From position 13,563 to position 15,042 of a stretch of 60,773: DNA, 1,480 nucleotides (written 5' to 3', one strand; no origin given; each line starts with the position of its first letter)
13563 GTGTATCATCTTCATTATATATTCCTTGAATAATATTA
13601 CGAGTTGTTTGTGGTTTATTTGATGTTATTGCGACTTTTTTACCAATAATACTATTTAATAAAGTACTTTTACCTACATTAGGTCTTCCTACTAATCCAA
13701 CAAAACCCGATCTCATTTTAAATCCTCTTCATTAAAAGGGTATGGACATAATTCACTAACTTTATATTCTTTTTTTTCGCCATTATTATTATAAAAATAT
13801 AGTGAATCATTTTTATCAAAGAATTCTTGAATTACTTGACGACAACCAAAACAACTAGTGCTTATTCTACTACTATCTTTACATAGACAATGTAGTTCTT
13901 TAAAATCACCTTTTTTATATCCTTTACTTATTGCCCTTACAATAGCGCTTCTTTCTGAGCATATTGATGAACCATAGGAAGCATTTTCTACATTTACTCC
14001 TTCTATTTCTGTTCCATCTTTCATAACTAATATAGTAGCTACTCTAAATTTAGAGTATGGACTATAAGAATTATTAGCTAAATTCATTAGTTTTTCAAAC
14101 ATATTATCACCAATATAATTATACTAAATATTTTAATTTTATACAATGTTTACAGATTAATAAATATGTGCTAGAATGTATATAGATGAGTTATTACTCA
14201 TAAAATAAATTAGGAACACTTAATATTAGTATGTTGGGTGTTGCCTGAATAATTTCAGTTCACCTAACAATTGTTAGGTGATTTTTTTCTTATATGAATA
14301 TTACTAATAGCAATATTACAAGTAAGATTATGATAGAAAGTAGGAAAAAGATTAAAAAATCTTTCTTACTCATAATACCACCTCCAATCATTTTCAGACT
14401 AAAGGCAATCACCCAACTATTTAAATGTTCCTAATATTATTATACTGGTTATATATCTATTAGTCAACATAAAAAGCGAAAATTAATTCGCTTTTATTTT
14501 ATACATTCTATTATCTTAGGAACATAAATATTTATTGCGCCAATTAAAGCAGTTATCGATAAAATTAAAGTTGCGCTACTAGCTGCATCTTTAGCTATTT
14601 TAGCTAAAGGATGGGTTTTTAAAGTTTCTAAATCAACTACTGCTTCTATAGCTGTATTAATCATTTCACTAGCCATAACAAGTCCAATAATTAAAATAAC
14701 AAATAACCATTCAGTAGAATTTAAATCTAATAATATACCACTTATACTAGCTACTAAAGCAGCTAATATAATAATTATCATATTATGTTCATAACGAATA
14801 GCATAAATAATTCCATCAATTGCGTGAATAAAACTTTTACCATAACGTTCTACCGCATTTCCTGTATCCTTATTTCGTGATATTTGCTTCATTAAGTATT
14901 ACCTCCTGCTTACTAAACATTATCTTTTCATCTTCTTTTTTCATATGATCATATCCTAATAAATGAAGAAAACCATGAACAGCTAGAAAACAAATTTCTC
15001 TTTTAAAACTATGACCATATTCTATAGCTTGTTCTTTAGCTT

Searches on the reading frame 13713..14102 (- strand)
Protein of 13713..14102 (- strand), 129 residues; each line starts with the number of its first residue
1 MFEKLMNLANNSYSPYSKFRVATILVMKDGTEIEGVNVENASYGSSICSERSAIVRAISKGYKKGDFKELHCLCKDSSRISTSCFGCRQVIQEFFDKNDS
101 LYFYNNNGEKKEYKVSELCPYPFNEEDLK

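Call 81: search_protein_families(library=pfam, proteins=[window:13713-14102:-], max_evalue=0.001)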
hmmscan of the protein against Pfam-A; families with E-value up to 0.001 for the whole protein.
window:13713-14102:- (129 aa): 2 families
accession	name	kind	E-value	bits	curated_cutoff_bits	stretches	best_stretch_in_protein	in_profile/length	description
PF00383.29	dCMP_cyt_deam_1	-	1.4e-11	44.7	25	1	3-95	9-94/102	Cytidine and deoxycytidylate deaminase zinc-binding region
PF08211.18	dCMP_cyt_deam_2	-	3.6e-08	34.1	25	1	6-67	49-110/130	Cytidine and deoxycytidylate deaminase zinc-binding region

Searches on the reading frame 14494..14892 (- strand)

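Call 81: search_protein_families(library=pfam, proteins=[window:14494-14892:-], max_evalue=0.001)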
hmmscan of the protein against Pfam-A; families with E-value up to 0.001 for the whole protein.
window:14494-14892:- (132 aa): 1 family
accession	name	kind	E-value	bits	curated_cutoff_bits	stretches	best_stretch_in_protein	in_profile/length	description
PF01219.24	DAGK_prokar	-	1.7e-28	98.9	22.3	1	23-120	2-99/102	Prokaryotic diacylglycerol kinase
